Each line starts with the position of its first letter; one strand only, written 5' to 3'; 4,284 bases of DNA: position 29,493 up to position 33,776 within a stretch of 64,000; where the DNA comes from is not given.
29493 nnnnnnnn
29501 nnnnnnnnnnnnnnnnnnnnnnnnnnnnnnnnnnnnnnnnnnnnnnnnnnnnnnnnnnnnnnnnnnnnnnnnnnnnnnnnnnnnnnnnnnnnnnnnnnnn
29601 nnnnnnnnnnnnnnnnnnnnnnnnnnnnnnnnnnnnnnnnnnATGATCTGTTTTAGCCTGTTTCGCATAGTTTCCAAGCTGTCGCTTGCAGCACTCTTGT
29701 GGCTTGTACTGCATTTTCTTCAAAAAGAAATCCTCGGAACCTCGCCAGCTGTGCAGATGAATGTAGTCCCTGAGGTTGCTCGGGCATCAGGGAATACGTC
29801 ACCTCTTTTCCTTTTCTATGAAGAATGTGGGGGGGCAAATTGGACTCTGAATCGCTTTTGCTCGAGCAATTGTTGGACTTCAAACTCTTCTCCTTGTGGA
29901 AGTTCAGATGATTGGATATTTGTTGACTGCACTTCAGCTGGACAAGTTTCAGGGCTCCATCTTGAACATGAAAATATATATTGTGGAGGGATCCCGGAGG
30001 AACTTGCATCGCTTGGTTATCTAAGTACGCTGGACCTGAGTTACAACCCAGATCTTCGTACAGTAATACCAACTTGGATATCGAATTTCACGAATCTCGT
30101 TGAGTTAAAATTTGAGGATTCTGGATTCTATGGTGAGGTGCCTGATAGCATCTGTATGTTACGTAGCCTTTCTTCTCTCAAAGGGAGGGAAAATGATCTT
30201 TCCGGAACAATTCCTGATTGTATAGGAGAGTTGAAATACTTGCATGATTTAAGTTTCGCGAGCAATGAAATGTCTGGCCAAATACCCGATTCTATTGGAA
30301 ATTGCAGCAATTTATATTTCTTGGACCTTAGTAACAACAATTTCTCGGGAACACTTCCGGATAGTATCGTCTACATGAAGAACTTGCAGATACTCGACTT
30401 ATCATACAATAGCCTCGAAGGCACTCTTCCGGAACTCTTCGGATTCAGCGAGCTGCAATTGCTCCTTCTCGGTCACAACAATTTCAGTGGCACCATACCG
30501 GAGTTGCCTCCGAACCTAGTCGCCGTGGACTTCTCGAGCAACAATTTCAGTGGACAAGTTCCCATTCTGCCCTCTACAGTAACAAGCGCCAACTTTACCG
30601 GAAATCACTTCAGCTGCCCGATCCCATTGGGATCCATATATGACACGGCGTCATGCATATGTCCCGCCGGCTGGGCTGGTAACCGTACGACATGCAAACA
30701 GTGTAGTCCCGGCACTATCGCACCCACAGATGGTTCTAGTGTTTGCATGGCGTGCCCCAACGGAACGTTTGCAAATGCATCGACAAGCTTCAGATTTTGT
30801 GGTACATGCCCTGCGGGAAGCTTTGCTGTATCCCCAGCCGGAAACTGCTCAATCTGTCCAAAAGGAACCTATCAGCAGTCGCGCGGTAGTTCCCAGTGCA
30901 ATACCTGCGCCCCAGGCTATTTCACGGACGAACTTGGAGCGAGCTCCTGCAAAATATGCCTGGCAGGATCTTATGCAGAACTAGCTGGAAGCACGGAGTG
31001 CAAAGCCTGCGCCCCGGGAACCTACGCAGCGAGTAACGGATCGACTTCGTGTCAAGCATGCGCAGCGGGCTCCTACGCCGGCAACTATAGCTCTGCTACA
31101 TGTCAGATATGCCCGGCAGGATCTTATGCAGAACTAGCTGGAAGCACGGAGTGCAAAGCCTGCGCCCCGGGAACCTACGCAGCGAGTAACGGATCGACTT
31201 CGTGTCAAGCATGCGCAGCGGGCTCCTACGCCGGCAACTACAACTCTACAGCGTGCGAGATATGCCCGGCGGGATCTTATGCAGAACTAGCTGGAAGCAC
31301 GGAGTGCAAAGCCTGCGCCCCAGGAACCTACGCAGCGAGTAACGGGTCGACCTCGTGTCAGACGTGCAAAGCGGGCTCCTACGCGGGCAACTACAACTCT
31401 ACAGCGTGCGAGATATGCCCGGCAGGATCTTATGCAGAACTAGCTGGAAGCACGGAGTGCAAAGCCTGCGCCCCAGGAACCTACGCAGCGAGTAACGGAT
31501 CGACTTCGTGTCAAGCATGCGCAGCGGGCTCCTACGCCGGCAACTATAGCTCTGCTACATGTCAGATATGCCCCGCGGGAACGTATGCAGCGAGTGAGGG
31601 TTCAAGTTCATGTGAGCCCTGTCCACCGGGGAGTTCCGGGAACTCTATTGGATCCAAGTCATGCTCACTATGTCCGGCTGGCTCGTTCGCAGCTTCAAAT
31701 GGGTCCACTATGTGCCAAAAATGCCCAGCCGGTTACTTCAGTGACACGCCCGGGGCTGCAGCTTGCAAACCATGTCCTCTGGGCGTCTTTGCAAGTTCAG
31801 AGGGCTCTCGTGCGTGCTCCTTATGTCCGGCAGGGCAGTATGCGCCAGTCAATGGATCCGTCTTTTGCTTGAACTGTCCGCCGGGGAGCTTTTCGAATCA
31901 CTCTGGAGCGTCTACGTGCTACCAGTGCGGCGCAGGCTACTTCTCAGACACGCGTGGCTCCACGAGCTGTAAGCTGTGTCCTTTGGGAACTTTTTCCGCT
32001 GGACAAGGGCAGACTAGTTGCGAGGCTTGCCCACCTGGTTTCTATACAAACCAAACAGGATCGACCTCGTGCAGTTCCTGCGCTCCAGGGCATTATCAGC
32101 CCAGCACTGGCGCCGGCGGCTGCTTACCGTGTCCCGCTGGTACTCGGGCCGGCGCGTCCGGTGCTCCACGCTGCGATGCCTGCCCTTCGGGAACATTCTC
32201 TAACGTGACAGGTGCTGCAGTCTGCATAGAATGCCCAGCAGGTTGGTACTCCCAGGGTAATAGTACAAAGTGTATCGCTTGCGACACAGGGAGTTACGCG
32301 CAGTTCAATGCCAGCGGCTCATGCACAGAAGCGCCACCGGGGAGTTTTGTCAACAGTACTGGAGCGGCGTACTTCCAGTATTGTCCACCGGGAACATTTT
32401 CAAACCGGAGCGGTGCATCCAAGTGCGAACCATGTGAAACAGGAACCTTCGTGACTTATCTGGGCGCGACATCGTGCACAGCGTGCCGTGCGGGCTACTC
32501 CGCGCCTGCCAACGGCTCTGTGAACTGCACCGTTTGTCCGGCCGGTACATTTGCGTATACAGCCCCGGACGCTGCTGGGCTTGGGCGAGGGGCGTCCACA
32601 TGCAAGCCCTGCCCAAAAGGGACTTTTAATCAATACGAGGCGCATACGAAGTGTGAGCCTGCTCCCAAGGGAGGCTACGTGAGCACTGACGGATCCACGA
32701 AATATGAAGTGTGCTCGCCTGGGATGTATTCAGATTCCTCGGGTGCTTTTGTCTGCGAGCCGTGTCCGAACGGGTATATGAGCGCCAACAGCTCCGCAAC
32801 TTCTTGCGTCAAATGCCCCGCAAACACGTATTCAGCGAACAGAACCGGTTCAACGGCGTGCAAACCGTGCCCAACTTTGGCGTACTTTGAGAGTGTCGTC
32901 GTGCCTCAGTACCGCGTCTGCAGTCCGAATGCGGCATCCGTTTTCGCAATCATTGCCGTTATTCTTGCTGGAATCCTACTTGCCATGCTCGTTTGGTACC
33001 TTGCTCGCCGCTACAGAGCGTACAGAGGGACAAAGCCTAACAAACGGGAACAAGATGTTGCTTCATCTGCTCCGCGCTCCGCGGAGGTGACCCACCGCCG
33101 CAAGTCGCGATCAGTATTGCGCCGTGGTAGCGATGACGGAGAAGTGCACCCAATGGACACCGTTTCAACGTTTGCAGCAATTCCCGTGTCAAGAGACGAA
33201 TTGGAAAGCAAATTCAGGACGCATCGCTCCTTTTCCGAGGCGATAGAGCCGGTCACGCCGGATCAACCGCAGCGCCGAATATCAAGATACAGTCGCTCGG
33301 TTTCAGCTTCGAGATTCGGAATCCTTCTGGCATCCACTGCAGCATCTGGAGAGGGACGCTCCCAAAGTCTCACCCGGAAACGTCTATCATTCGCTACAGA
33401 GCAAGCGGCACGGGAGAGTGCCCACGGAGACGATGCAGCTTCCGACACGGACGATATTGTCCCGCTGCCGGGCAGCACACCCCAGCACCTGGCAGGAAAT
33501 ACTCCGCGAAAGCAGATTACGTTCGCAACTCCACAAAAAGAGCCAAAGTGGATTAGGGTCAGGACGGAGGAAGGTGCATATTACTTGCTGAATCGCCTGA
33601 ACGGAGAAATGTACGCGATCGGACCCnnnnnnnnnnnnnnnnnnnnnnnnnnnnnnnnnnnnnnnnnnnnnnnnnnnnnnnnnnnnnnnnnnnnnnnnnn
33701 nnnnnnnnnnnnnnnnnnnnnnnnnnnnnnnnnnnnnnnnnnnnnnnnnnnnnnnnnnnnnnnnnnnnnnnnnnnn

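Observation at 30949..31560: Four ~97%-identical tandem 153-bp units inside the receptor-like gene indicate recent repeat expansion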

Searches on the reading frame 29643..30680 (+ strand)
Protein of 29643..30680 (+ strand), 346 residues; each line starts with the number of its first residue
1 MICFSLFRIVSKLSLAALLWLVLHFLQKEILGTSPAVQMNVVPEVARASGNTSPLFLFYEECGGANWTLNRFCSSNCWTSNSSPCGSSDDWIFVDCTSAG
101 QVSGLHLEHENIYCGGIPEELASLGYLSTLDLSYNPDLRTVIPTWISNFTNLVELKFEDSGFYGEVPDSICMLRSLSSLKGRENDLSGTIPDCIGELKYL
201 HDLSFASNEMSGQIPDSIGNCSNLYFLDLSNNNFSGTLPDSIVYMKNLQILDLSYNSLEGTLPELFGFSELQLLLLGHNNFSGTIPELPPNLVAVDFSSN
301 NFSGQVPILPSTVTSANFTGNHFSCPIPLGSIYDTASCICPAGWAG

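Call 38: search_protein_families(library=pfam, proteins=[window:29643-30680:+], max_evalue=1)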
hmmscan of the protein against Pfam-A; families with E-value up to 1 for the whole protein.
window:29643-30680:+ (346 aa): 11 families
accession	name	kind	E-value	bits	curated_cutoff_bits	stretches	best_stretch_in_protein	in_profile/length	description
PF00560.39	LRR_1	-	3.2e-19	65.3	20.6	3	223-242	1-20/23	Leucine Rich Repeat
PF23598.1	LRR_14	-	6.7e-13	48.5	40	2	110-207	55-148/353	Leucine-rich repeat region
PF13855.12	LRR_8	-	1.3e-12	47.7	27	3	222-281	1-61/61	Leucine rich repeat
PF12799.13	LRR_4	-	9.8e-10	38.8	27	3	246-289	1-43/44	Leucine Rich repeats (2 copies)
PF24141.1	LRR_ComC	-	4.8e-05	23.6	27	1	189-241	227-275/288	EGF-like domain-containing protein ComC LRR domain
PF25013.1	LRR_Zer-1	-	0.0021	18.6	27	0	200-200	10-10/137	Zer-1-like, Leucine-rich repeats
PF13516.12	LRR_6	-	0.0039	17.6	23.4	0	246-259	3-16/24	Leucine Rich repeat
PF25019.1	LRR_R13L1-DRL21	-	0.0043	17.4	27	1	141-180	83-123/127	R13L1/DRL21 LRRs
PF23211.1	LRR_LRWD1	-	0.01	16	28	1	240-281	36-76/190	Leucine-rich repeat and WD repeat-containing protein 1, LRR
PF24048.1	LRR_NXF1-5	-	0.18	11.8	30.5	1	219-282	51-117/142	NXF1/2/3/5 leucine-rich repeat domain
PF08456.15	Vmethyltransf_C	-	0.22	11.5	25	1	141-187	40-86/230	Viral methyltransferase C-terminal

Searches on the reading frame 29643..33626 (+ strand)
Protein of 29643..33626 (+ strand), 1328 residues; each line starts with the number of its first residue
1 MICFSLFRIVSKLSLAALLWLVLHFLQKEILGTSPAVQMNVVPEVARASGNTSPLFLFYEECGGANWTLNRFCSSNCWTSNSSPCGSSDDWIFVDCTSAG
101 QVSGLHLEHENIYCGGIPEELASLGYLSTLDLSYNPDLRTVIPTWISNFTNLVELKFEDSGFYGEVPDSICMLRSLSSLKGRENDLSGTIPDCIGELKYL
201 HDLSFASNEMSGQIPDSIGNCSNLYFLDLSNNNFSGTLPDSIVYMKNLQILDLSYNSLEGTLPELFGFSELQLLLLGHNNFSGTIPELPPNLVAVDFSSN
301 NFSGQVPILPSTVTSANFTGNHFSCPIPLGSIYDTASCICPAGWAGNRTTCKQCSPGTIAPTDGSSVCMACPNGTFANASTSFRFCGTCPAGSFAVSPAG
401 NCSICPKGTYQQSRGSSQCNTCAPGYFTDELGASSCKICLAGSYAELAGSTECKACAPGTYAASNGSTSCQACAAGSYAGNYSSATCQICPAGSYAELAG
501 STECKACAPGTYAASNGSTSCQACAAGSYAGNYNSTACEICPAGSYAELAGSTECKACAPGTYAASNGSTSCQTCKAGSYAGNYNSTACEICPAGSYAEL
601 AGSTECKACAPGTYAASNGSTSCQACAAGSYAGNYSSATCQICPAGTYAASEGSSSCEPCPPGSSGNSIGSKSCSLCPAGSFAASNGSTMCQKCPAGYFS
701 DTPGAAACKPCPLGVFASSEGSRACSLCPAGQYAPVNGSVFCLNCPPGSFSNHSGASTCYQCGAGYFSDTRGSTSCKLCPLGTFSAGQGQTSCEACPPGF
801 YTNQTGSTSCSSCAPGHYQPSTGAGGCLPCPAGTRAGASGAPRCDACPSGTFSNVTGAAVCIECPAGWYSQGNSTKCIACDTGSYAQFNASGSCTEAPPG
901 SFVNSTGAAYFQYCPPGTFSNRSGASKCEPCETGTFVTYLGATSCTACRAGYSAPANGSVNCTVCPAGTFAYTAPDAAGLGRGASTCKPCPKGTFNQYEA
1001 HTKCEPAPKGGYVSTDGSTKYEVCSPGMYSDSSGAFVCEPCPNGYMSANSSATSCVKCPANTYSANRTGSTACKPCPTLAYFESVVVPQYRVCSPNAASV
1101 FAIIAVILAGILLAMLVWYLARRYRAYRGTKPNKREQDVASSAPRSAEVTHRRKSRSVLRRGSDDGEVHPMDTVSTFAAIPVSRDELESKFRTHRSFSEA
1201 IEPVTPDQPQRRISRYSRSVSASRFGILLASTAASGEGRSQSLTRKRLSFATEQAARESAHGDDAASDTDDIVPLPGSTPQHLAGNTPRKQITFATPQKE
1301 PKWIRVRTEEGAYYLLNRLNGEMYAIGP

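Call 8: search_protein_families(library=pfam, proteins=[window:29643-33626:+], max_evalue=0.01)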
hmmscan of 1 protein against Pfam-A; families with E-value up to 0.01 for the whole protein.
window:29643-33626:+ (1328 aa): 10 families
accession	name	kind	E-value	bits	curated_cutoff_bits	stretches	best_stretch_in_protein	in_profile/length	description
PF07699.19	Ephrin_rec_like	-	1.3e-103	339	23.1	25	765-813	1-48/48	Tyrosine-protein kinase ephrin type A/B receptor-like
PF23091.2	TNFR_ELAPOR1_6th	-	1.1e-47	160.1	33.2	10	1024-1063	2-37/41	ELAPOR1-like, TNF receptor-like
PF07562.20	NCD3G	-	1.1e-40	137.7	38.9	2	1023-1064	9-54/54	Nine Cysteines Domain of family 3 GPCR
PF00020.24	TNFR_c6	-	9.3e-19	68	29.4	0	796-818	1-26/39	TNFR/NGFR cysteine-rich region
PF00560.39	LRR_1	-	3.1e-13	47.5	20.6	0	223-242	1-20/23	Leucine Rich Repeat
PF23598.1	LRR_14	-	3.4e-11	42.9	40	2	110-208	55-149/353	Leucine-rich repeat region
PF13855.12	LRR_8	-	2.5e-10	40.4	27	1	222-281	1-61/61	Leucine rich repeat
PF12799.13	LRR_4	-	5.3e-07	30.1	27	1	246-289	1-43/44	Leucine Rich repeats (2 copies)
PF03302.18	VSP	-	0.00027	20.4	31.4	0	753-832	266-340/397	Giardia variant-specific surface protein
PF24141.1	LRR_ComC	-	0.0014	18.8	27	0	190-241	228-275/288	EGF-like domain-containing protein ComC LRR domain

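Call 9: find_encoding_contigs(protein=window:29643-33626:+, flank=3000, max_places=10)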
Protein window:29643-33626:+ (1328 aa): no gene with exactly this product is on record in the collection.

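Call 10: find_homologous_proteins(query=window:29643-33626:+)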
Query window:29643-33626:+ (1328 aa): 6977 proteins with E <= 0.001 among 8000 candidates; the best 120 are listed.
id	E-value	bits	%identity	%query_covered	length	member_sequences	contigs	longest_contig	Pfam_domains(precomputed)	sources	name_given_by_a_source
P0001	1.5e-178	614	34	55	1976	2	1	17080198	PF00754.32,PF07562.21,PF23091.3,PF22633.4,PF00020.25,PF14295.13,PF07699.20,PF26010.1,PF00051.24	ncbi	ncbi:hypothetical protein ACHWQZ_G013495 [Mnemiopsis leidyi]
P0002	2.7e-142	494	31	73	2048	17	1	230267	PF23598.2,PF07562.21,PF23091.3,PF00560.40,PF12799.14,PF25013.1,PF07699.20,PF13855.13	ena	-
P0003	2.1e-140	488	31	55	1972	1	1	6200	PF07562.21,PF01833.31,PF23091.3,PF00168.37,PF03302.19,PF07699.20,PF06011.18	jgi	jgi:hypothetical protein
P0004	5.5e-140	487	33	16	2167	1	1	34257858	PF24141.2,PF25019.1,PF00560.40,PF08263.18,PF12799.14,PF25013.1,PF13855.13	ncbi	ncbi:hypothetical protein ACLB2K_056918 [Fragaria x ananassa]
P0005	1.1e-139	486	34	20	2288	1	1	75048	PF23598.2,PF04151.22,PF24758.2,PF24141.2,PF25019.1,PF00560.40,PF12799.14,PF13855.13,PF23211.1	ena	-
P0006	1.6e-135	472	-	-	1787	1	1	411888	PF23598.2,PF00560.40,PF08263.18,PF12799.14,PF25013.1,PF13855.13,PF23211.1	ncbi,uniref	ncbi:LOW QUALITY PROTEIN: hypothetical protein DH2020_027981 [Rehmannia glutinosa]|uniref:Uncharacte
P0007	1.8e-133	465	-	-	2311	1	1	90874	PF23598.2,PF00560.40,PF08263.18,PF12799.14,PF13855.13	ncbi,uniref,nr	ncbi:hypothetical protein Tsubulata_030780 [Turnera subulata]|uniref:Leucine-rich repeat-containing 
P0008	2.1e-132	461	31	23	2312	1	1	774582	PF23598.2,PF04151.22,PF24758.2,PF24141.2,PF00560.40,PF12799.14,PF13855.13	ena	-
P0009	3.9e-132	461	37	15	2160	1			PF07714.24,PF23598.2,PF00069.32,PF24758.2,PF00560.40,PF03109.23,PF08263.18,PF12799.14,PF13855.13,PF23211.1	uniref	uniref:Receptor kinase-like protein Xa21 n=1 Tax=Oryza nivara TaxID=4536 RepID=A0A0E0FGC7_ORYNI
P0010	1.4e-127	445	35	19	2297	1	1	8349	PF23598.2,PF24758.2,PF00560.40,PF18962.8,PF08263.18,PF27016.1,PF12799.14,PF18805.8,PF13855.13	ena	-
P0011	1.7e-126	442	41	17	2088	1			PF07714.24,PF23598.2,PF00069.32,PF24758.2,PF00560.40,PF03109.23,PF08263.18,PF12799.14,PF13855.13,PF23211.1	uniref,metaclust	uniref:Receptor kinase-like protein Xa21 n=1 Tax=Leersia perrieri TaxID=77586 RepID=A0A0D9UWT9_9ORYZ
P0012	6.9e-126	440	31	19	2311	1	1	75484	PF07714.24,PF23598.2,PF00069.32,PF24758.2,PF00560.40,PF03109.23,PF08263.18,PF12799.14,PF13855.13,PF23211.1,PF01636.30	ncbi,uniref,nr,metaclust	ncbi:putative LRR receptor-like serine/threonine-protein kinase [Dichanthelium oligosanthes]|uniref:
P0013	4.9e-125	437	34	50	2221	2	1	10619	PF07562.21,PF01833.31,PF23091.3,PF07699.20,PF26010.1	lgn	-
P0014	7.9e-125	436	33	53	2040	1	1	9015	PF07562.21,PF01833.31,PF23091.3,PF07699.20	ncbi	-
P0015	6.3e-123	430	35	15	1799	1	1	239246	PF23598.2,PF13516.13,PF24141.2,PF00560.40,PF12799.14,PF25013.1,PF13855.13,PF23211.1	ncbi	ncbi:hypothetical protein RJ640_002303, partial [Escallonia rubra]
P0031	3.4e-110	388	38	50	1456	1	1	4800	PF07562.21,PF23091.3,PF00020.25,PF07699.20,PF26010.1,PF01436.28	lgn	-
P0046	1.8e-105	372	40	48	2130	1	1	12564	PF02412.24,PF00526.24,PF13948.12,PF07645.22,PF20009.5,PF07699.20,PF26010.1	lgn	-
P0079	1.8e-96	342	36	44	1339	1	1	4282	PF07562.21,PF01833.31,PF23091.3,PF07699.20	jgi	jgi:hypothetical protein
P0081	3.8e-96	341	33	57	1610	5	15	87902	PF07562.21,PF23091.3,PF00020.25,PF07699.20,PF26010.1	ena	-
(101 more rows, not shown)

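Call 21: find_related_loci(query=window:29643-33626:+, collection=metagenome_contigs, flank=8000)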
Query window:29643-33626:+ (1328 aa) in metagenome_contigs; peptide patterns used: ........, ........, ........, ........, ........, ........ (x = any residue, [..] = any of these).
32 stretches matched a pattern; 6 encode a relative of the query (tblastn E <= 1e-3); 4 distinct loci.
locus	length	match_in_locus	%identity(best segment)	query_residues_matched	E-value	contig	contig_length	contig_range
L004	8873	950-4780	92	1-1328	0e+0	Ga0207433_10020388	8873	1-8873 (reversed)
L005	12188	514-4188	77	1-1328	0e+0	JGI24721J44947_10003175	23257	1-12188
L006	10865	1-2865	92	105-1328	0e+0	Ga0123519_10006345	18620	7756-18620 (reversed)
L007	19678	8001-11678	93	1-1328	0e+0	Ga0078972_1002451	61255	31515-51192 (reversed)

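Call 63: find_encoding_contigs(protein=P0002, flank=8000, max_places=3)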
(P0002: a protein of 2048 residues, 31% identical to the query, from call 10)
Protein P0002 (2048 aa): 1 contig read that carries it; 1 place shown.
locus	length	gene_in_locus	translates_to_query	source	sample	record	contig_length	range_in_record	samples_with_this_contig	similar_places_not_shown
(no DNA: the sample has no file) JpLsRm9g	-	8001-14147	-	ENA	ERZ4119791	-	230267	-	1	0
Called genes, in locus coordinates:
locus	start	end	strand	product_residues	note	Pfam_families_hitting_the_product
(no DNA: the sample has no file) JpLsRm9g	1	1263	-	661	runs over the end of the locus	PF04884:UVB_sens_prot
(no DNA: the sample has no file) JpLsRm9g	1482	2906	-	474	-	PF01960:ArgJ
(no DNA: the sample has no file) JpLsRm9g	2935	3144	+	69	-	-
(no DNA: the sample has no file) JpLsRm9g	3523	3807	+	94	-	-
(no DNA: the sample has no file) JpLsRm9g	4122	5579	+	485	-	PF00248:Aldo_ket_red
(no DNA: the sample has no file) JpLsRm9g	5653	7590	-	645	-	-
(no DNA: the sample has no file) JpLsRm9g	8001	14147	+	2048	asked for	PF00560:LRR_1 (faint), PF23598:LRR_14 (faint), PF25013:LRR_Zer-1 (faint), PF12799:LRR_4 (faint), PF13855:LRR_8 (weak), PF07562:NCD3G (faint), PF23091:TNFR_ELAPOR1_6th (faint), PF07699:Ephrin_rec_like (weak)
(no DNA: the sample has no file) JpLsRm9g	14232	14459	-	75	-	-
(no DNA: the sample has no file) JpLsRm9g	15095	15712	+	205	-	-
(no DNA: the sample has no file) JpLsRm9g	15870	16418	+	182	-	PF00176:SNF2-rel_dom, PF00270:DEAD (weak), PF04851:ResIII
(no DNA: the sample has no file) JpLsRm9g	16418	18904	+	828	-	-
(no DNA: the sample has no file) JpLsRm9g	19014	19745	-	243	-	PF16166:TIC20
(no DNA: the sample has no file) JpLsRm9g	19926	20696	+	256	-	-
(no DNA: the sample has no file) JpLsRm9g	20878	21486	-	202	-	PF00504:Chloroa_b-bind (weak)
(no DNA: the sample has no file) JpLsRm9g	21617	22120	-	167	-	-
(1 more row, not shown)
